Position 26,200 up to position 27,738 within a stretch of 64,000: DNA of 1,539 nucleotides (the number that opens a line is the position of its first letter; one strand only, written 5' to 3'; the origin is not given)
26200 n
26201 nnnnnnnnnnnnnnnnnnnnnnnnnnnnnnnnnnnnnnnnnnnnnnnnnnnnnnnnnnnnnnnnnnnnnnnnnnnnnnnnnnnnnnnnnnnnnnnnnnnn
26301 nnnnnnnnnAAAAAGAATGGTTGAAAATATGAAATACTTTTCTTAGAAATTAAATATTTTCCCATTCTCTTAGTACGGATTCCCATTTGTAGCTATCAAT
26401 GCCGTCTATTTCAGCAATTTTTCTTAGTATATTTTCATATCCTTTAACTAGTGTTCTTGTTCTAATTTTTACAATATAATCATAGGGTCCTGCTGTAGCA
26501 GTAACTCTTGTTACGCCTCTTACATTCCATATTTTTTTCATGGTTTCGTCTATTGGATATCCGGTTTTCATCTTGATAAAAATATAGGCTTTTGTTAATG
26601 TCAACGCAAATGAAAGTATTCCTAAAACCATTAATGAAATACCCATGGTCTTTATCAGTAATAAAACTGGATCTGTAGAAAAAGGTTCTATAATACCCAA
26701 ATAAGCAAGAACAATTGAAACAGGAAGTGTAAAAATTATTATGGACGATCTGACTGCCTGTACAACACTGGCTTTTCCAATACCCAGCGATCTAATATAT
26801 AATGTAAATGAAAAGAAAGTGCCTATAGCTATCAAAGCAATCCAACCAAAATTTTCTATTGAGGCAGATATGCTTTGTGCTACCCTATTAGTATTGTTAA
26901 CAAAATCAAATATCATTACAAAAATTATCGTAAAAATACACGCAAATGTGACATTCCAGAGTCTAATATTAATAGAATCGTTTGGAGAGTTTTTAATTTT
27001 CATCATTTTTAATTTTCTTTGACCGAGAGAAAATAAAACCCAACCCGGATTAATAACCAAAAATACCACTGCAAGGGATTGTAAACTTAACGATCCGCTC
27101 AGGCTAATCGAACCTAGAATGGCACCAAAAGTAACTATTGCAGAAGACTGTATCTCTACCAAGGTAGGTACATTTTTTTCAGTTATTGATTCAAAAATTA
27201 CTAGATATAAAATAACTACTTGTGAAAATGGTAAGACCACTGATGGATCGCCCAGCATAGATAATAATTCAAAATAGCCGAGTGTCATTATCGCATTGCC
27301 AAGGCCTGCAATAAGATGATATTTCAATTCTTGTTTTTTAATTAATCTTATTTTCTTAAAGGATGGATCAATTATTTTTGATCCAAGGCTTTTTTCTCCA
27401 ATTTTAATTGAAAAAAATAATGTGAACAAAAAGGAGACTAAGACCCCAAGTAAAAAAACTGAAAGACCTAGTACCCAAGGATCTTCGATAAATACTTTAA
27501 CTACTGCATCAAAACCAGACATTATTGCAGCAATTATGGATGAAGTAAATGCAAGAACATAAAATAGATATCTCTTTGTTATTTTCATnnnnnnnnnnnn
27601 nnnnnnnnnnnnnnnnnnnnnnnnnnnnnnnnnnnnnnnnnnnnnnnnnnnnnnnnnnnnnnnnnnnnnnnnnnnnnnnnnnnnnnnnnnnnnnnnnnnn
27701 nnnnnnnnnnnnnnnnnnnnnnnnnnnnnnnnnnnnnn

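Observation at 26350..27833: Standalone RAM-domain protein translationally coupled to a 10-TM protein carrying a C-terminal RAM domain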

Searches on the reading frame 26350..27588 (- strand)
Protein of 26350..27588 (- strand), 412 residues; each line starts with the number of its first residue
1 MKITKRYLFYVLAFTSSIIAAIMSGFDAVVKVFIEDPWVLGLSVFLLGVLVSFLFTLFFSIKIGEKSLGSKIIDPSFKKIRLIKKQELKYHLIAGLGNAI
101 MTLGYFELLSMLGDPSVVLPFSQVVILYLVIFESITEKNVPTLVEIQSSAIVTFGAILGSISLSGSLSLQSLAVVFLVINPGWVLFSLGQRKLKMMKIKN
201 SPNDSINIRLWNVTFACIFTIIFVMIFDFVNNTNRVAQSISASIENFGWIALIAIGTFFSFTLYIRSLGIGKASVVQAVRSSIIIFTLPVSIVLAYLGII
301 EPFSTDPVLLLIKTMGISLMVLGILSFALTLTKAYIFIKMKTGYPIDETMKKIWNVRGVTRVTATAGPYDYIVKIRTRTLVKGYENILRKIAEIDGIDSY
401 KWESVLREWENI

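Call 5: search_protein_families(library=pfam, proteins=[window:26350-27588:-], max_evalue=1)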
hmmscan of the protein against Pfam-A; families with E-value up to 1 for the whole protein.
window:26350-27588:- (412 aa): 2 families
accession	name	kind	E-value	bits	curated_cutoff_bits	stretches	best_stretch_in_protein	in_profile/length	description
PF01037.27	AsnC_trans_reg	-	2.9e-07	30.7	25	1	337-406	2-71/73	Lrp/AsnC ligand binding domain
PF00892.27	EamA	-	0.07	13.9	28.2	1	203-294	28-110/135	EamA-like transporter family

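Call 6: search_protein_families(library=ncbifam, proteins=[window:26350-27588:-], max_evalue=1)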
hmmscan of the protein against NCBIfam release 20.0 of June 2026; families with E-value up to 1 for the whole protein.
window:26350-27588:- (412 aa): 3 families
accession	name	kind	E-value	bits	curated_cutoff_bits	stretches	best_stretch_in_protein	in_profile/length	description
NF040947.1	trans_reg_LysM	equivalog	3.9e-05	23.4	180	1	332-409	60-136/136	HTH-type transcriptional regulator LysM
NF008384.0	PRK11179.1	equivalog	0.026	14.3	227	1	335-400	72-137/153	transcriptional regulator AsnC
NF050014.1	HpsJ_like_B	equivalog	0.067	12.9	260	1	198-243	72-118/254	hormogonium polysaccharide biosynthesis protein HpsJ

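Call 7: find_homologous_proteins(query=window:26350-27588:-, max_evalue=0.001)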
Query window:26350-27588:- (412 aa): 693 proteins with E <= 0.001 among 8000 candidates; the best 120 are listed.
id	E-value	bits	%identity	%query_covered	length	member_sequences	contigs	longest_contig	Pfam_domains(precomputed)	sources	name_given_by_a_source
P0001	4.8e-255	864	100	100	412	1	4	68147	PF01037.29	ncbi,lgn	-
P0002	9.0e-196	669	75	100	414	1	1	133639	PF01037.29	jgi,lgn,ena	-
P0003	7.1e-185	633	68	100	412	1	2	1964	PF01037.29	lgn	-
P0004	1.3e-184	632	69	100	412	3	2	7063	PF01037.29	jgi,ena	-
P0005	3.1e-183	627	68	100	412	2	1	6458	PF01037.29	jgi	-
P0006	3.1e-183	627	68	100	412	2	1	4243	PF01037.29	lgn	-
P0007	3.1e-183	627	69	100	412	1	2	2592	PF01037.29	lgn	-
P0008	6.5e-183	626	69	100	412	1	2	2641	PF01037.29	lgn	-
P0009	2.1e-182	625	69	100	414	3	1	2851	PF01037.29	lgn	-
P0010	3.7e-182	624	69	100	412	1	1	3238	PF01037.29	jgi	jgi:DNA-binding Lrp family transcriptional regulator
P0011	8.4e-182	623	68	100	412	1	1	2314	PF01037.29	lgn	-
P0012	2.4e-181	621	69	100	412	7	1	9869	PF01037.29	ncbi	-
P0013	5.3e-181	620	68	100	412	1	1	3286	PF01037.29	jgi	jgi:DNA-binding Lrp family transcriptional regulator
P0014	5.7e-181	620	67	100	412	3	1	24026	PF01037.29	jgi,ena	-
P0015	5.7e-181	620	69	100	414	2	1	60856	PF01037.29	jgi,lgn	jgi:DNA-binding Lrp family transcriptional regulator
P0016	1.3e-180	619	68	100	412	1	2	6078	PF01037.29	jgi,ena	-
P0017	2.3e-180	618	67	100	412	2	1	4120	PF01037.29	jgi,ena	-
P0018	3.3e-180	617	68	100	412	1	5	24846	PF01037.29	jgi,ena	-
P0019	1.1e-179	616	67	100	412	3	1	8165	PF01037.29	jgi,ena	-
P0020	1.2e-179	616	68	100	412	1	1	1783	PF01037.29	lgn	-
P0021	1.2e-179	615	67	100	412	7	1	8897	PF01037.29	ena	-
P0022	1.3e-179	615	69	100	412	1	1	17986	PF01037.29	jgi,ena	-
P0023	2.7e-179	614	67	100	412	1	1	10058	PF01037.29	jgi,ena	-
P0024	2.8e-179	614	68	100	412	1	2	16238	PF01037.29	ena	-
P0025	3.0e-179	614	68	100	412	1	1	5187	PF01037.29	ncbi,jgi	-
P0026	4.8e-179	614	69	100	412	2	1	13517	PF01037.29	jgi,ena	-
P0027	5.4e-179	613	68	100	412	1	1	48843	PF01037.29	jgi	jgi:DNA-binding Lrp family transcriptional regulator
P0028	8.5e-179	613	67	100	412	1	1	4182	PF01037.29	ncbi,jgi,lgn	-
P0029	1.0e-178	612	69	100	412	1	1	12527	PF01037.29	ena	-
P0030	1.3e-178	612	66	100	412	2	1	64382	PF01037.29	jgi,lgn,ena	-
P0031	1.6e-178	612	68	100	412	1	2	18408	PF01037.29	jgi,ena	-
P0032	1.7e-178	612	67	100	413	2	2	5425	PF01037.29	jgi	jgi:DNA-binding Lrp family transcriptional regulator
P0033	2.2e-178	611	67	100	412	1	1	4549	PF01037.29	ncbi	-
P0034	2.7e-178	611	66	100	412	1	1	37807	PF01037.29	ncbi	-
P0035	3.0e-178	611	68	100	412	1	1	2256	PF01037.29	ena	-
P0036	3.3e-178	611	68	100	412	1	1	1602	PF01037.29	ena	-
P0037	5.2e-178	610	67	100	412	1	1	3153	PF01037.29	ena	-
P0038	7.0e-178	610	67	100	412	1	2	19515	PF01037.29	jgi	jgi:DNA-binding Lrp family transcriptional regulator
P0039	1.7e-177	608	69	100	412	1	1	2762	PF01037.29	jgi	jgi:DNA-binding Lrp family transcriptional regulator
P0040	2.3e-177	608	67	100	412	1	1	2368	PF01037.29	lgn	-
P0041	2.5e-177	608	68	100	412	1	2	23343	PF01037.29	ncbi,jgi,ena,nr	ncbi:MAG: hypothetical protein AYK22_07620 [Thermoplasmatales archaeon SG8-52-3]|nr:MAG: hypothetica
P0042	4.7e-177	607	67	100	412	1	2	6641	PF01037.29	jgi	jgi:DNA-binding Lrp family transcriptional regulator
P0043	8.2e-177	606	67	100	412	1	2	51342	PF01037.29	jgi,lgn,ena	-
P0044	1.2e-176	606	68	100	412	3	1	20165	PF01037.29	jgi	jgi:DNA-binding Lrp family transcriptional regulator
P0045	1.3e-176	606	66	100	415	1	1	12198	PF01037.29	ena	-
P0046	1.7e-176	605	69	100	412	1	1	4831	PF01037.29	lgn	-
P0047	3.3e-176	604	68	100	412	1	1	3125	PF01037.29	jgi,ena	-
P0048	3.5e-176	604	66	100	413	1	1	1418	PF01037.29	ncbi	-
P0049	4.6e-176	604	67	100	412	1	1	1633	PF01037.29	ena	-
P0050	7.0e-176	603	66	100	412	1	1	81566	PF01037.29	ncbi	-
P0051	1.6e-175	602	67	100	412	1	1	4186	PF01037.29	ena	-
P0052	2.7e-175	601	67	100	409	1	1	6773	PF01037.29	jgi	jgi:DNA-binding Lrp family transcriptional regulator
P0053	5.8e-175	600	67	100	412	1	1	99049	PF01037.29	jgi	jgi:DNA-binding Lrp family transcriptional regulator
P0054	9.7e-175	599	66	100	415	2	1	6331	PF01037.29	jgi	-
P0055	1.3e-174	599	66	100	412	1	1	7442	PF01037.29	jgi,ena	-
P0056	1.4e-174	599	67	100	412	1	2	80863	PF01037.29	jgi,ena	-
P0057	1.4e-174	599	67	100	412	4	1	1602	PF01037.29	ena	-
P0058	1.5e-174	599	66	100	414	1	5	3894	PF01037.29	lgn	-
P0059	2.4e-174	598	65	100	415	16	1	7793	PF01037.29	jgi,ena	-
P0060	6.3e-174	597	66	100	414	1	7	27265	PF01037.29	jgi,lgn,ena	-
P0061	6.9e-174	597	66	100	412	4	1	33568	PF01037.29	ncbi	-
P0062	7.6e-174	596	65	100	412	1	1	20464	PF01037.29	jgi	jgi:DNA-binding Lrp family transcriptional regulator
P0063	8.4e-174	596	66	100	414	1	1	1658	PF01037.29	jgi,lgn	-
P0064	8.8e-174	596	66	100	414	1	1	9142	PF01037.29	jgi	jgi:DNA-binding Lrp family transcriptional regulator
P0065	9.3e-174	596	66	100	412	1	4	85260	PF01037.29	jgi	jgi:DNA-binding Lrp family transcriptional regulator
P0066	1.0e-173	596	66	100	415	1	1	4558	PF01037.29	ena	-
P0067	1.5e-173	595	65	100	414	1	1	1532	PF01037.29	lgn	-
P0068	2.2e-173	595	66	100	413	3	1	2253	PF01037.29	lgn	-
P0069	2.5e-173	595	66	100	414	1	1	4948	PF01037.29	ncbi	-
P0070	2.8e-173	595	65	100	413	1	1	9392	PF01037.29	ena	-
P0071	3.3e-173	594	64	100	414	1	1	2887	PF01037.29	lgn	-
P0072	3.5e-173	594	65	100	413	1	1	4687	PF01037.29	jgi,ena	-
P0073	3.9e-173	594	67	100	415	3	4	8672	PF01037.29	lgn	-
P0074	4.6e-173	594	66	100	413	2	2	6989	PF01037.29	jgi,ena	-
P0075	4.9e-173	594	66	100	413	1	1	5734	PF01037.29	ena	-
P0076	6.0e-173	593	66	100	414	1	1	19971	PF01037.29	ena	-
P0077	9.7e-173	593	66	100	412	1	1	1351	PF01037.29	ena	-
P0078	1.1e-172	593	65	100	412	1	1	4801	PF01037.29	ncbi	-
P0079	1.4e-172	592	67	100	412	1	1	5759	PF01037.29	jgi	jgi:DNA-binding Lrp family transcriptional regulator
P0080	1.4e-172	592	65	100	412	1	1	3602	PF01037.29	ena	-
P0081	1.5e-172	592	65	100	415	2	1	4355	PF01037.29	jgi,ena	-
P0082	2.1e-172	592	65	100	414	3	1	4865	PF01037.29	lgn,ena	-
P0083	2.2e-172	592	65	100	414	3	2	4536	PF01037.29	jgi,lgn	-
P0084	3.2e-172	591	65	100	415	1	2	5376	PF01037.29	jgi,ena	-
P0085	3.8e-172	591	64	100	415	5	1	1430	PF01037.29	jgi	-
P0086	4.7e-172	591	66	100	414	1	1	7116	PF01037.29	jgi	jgi:DNA-binding Lrp family transcriptional regulator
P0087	5.5e-172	590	66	100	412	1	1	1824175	PF01037.29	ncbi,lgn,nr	ncbi:MAG: Lrp/AsnC ligand binding domain-containing protein [Thermoplasmatales archaeon]|nr:MAG: Lrp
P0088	6.1e-172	590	65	100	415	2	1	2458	PF01037.29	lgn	-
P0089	6.2e-172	590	65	100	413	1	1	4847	PF01037.29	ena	-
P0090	8.8e-172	590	65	100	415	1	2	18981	PF01037.29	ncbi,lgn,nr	ncbi:MAG: Lrp/AsnC ligand binding domain-containing protein [Candidatus Thermoplasmatota archaeon]|n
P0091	1.7e-171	589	64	100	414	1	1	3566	PF01037.29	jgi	-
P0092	1.7e-171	589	64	100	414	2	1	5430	PF01037.29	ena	-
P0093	2.0e-171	588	64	100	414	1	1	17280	PF01037.29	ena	-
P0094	2.4e-171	588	65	100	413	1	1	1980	PF01037.29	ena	-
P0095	3.0e-171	588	64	100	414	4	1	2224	PF01037.29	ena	-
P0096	3.5e-171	588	64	100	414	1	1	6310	PF01037.29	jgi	-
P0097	4.1e-171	587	65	100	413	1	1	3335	PF01037.29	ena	-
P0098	4.4e-171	587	64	100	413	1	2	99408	PF01037.29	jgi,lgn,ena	-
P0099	7.7e-171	587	64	100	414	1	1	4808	PF01037.29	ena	-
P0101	8.6e-171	586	64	100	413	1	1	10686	PF01037.29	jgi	jgi:DNA-binding Lrp family transcriptional regulator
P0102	1.2e-170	586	65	100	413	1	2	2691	PF01037.29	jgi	jgi:DNA-binding Lrp family transcriptional regulator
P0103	1.4e-170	586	65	100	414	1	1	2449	PF01037.29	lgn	-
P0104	1.6e-170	585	66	100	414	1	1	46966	PF01037.29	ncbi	ncbi:MAG: Lrp/AsnC ligand binding domain-containing protein [Thermoplasmatota archaeon]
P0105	1.8e-170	585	64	100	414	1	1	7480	PF01037.29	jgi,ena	-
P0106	2.0e-170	585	64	100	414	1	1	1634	PF01037.29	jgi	jgi:DNA-binding Lrp family transcriptional regulator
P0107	3.7e-170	584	65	100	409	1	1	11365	PF01037.29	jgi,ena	-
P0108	3.7e-170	584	65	100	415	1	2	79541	PF01037.29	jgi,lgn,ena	jgi:DNA-binding Lrp family transcriptional regulator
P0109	4.0e-170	584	66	100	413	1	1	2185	PF01037.29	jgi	-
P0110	6.6e-170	583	63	100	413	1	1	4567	PF01037.29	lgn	-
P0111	7.0e-170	583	66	100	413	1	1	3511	PF01037.29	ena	-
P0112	7.2e-170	583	63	100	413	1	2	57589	PF01037.29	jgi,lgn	jgi:DNA-binding Lrp family transcriptional regulator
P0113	9.8e-170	583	65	100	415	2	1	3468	PF01037.29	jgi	-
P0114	9.9e-170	583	64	100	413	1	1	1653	PF01037.29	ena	-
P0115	1.2e-169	583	65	100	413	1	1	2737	PF01037.29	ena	-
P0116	1.6e-169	582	65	100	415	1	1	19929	PF01037.29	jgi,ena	-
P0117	1.8e-169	582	63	100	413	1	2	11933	PF01037.29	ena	-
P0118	1.9e-169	582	64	100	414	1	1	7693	PF01037.29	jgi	-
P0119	2.1e-169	582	64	100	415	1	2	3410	PF01037.29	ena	-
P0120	2.5e-169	582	64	100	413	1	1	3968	PF01037.29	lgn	-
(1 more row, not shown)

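Call 12: find_encoding_contigs(protein=P0002, flank=5000, max_places=2)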
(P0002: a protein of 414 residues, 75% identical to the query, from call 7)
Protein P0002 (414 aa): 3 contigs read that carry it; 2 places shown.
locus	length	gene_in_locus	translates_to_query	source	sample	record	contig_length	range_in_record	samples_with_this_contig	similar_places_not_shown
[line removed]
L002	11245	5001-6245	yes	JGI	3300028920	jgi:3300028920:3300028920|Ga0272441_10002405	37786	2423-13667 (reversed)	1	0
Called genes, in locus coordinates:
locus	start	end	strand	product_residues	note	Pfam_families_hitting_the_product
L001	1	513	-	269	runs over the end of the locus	PF12679:ABC2_membrane_2, PF10920:DUF2705 (weak), PF12698:ABC2_membrane_3, PF13346:ABC2_membrane_5 (weak)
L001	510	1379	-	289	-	PF00005:ABC_tran, PF13304:AAA_21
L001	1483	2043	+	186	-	-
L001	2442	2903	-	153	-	PF14622:Ribonucleas_3_3, PF00636:Ribonuclease_3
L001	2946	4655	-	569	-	PF04055:Radical_SAM, PF12836:HHH_3 (weak)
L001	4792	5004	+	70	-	PF01037:AsnC_trans_reg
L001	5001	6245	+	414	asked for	PF01037:AsnC_trans_reg (weak)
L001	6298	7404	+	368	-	PF02073:Peptidase_M29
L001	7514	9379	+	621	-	PF05048:NosD, PF13229:Beta_helix, PF17957:Big_7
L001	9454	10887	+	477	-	PF00156:Pribosyltran (weak)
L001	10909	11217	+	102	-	-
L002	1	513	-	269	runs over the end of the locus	PF12679:ABC2_membrane_2, PF10920:DUF2705 (weak), PF12698:ABC2_membrane_3, PF13346:ABC2_membrane_5 (weak)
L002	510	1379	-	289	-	PF00005:ABC_tran, PF13304:AAA_21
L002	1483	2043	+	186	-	-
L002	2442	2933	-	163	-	PF14622:Ribonucleas_3_3, PF00636:Ribonuclease_3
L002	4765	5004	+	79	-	PF01037:AsnC_trans_reg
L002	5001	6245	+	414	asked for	PF01037:AsnC_trans_reg (weak)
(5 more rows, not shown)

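Call 13: find_encoding_contigs(protein=P0087, flank=5000, max_places=2)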
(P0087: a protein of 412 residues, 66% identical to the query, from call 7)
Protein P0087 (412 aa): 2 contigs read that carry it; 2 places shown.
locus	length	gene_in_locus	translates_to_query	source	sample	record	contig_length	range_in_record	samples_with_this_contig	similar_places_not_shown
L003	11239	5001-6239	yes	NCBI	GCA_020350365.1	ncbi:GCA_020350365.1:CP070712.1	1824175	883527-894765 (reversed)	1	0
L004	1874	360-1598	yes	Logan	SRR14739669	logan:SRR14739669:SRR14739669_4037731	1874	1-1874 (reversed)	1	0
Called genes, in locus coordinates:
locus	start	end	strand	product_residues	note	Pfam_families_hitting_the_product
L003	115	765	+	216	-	PF24367:DUF7523 (faint), PF22468:ACT_9 (weak)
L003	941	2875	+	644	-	PF01364:Peptidase_C25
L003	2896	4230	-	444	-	PF17957:Big_7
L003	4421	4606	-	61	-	-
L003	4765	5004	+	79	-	PF01037:AsnC_trans_reg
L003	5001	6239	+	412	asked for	PF01037:AsnC_trans_reg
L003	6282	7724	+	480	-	PF13537:GATase_7 (faint), PF00156:Pribosyltran (weak)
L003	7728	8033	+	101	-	PF08279:HTH_11, PF13412:HTH_24 (weak)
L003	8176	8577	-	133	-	-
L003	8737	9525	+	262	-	PF01887:SAM_HAT_N, PF20257:SAM_HAT_C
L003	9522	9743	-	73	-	PF04010:DUF357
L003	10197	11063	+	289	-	-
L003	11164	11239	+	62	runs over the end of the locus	PF08546:ApbA_C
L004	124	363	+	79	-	PF01037:AsnC_trans_reg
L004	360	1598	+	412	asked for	PF01037:AsnC_trans_reg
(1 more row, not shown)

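Call 19: search_protein_representatives(protein=window:26350-27588:-)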
Query: 412 residues. Proteins with E-value up to 0.001 (for the whole library): 88; up to 1e-10: 62; up to 1e-30: 29. The best 88 are listed.
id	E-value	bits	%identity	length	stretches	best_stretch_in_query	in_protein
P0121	1.8e-167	573.8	64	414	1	1-412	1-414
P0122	3.2e-97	342.5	63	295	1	2-268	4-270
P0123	2.8e-90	319.7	43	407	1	4-412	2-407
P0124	7.0e-82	292.0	41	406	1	5-412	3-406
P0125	7.3e-81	288.7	44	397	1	5-412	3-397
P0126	6.7e-74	265.7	38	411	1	4-412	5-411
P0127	2.9e-69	250.5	62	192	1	221-411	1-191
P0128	1.0e-66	242.1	55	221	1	2-220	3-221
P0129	4.6e-61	223.5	38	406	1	5-412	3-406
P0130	6.4e-60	219.7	38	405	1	4-410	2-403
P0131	2.3e-50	188.3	56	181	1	1-169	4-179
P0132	7.3e-50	186.6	35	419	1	2-412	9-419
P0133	7.7e-49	183.3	31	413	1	3-412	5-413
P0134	4.8e-47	177.4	33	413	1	3-410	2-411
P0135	8.4e-43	163.4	33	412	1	6-410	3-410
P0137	3.1e-42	161.5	31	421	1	8-409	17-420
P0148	1.8e-33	132.7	29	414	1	3-412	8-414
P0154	2.2e-27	112.6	27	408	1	6-410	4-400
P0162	4.5e-20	88.6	28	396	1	4-400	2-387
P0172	2.3e-14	69.8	29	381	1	18-401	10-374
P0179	1.9e-11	60.2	31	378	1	44-399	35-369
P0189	2.8e-07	46.5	26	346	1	24-327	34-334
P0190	6.5e-07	45.3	23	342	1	36-325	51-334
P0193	3.0e-06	43.1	29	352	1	3-325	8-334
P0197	1.7e-05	40.5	23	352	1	5-325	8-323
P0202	8.4e-05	38.3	26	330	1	11-293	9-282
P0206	3.1e-04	36.4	27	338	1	59-330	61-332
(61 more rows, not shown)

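Call 21: search_protein_families(library=pfam, proteins=[P0189, P0190, P0193, P0197, P0202, P0206, P0154, P0162, P0172, P0179], max_evalue=0.1)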
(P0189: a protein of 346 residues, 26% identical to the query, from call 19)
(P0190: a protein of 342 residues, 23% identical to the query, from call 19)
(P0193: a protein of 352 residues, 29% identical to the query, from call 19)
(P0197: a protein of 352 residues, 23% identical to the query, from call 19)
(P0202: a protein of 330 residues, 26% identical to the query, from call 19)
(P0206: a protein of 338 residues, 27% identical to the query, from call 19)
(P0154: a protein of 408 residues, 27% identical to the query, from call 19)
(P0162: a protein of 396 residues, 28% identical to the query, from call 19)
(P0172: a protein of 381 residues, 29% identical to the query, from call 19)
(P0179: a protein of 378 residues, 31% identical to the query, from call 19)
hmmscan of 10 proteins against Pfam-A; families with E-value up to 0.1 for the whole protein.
P0189 (346 aa): 0 families

P0190 (342 aa): 0 families

P0193 (352 aa): 0 families

P0197 (352 aa): 1 family
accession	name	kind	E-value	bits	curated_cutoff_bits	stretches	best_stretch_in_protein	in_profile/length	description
PF07330.17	DUF1467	-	0.0043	17.4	29.4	1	171-225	16-73/83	Protein of unknown function (DUF1467)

P0202 (330 aa): 1 family
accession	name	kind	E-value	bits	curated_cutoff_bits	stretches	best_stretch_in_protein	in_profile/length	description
PF06432.16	GPI2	-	0.057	13.5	24.4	1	104-182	176-258/270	Phosphatidylinositol N-acetylglucosaminyltransferase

P0206 (338 aa): 0 families

P0154 (408 aa): 2 families
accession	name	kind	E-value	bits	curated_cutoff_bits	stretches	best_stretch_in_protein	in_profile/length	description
PF01037.27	AsnC_trans_reg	-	1e-08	35.4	25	1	327-398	1-73/73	Lrp/AsnC ligand binding domain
PF00892.27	EamA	-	4.4e-05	24.2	28.2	1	7-157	3-133/135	EamA-like transporter family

P0162 (396 aa): 3 families
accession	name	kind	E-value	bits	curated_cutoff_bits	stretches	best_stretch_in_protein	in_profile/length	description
PF00892.27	EamA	-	1.3e-05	25.9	28.2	1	8-149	4-134/135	EamA-like transporter family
PF22482.2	AsnC_trans_reg_3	-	0.022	15.3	24.4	1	337-393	27-83/95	PF0864 C-terminal dimeric alpha+beta barrel domain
PF01037.27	AsnC_trans_reg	-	0.033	14.5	25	1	328-395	4-73/73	Lrp/AsnC ligand binding domain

P0172 (381 aa): 2 families
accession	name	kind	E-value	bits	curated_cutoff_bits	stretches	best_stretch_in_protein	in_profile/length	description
PF01037.27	AsnC_trans_reg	-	1.6e-09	37.9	25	1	311-374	2-66/73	Lrp/AsnC ligand binding domain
PF22482.2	AsnC_trans_reg_3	-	0.026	15.1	24.4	1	320-374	25-78/95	PF0864 C-terminal dimeric alpha+beta barrel domain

P0179 (378 aa): 4 families
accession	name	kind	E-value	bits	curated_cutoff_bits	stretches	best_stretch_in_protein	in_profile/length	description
PF00892.27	EamA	-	2.5e-09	38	28.2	1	6-144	6-134/135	EamA-like transporter family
PF01037.27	AsnC_trans_reg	-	1.5e-07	31.7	25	1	307-370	1-65/73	Lrp/AsnC ligand binding domain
PF22482.2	AsnC_trans_reg_3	-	0.00063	20.3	24.4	1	314-372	22-79/95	PF0864 C-terminal dimeric alpha+beta barrel domain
PF03927.19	NapD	-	0.0042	17.6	28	1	307-370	7-67/76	NapD protein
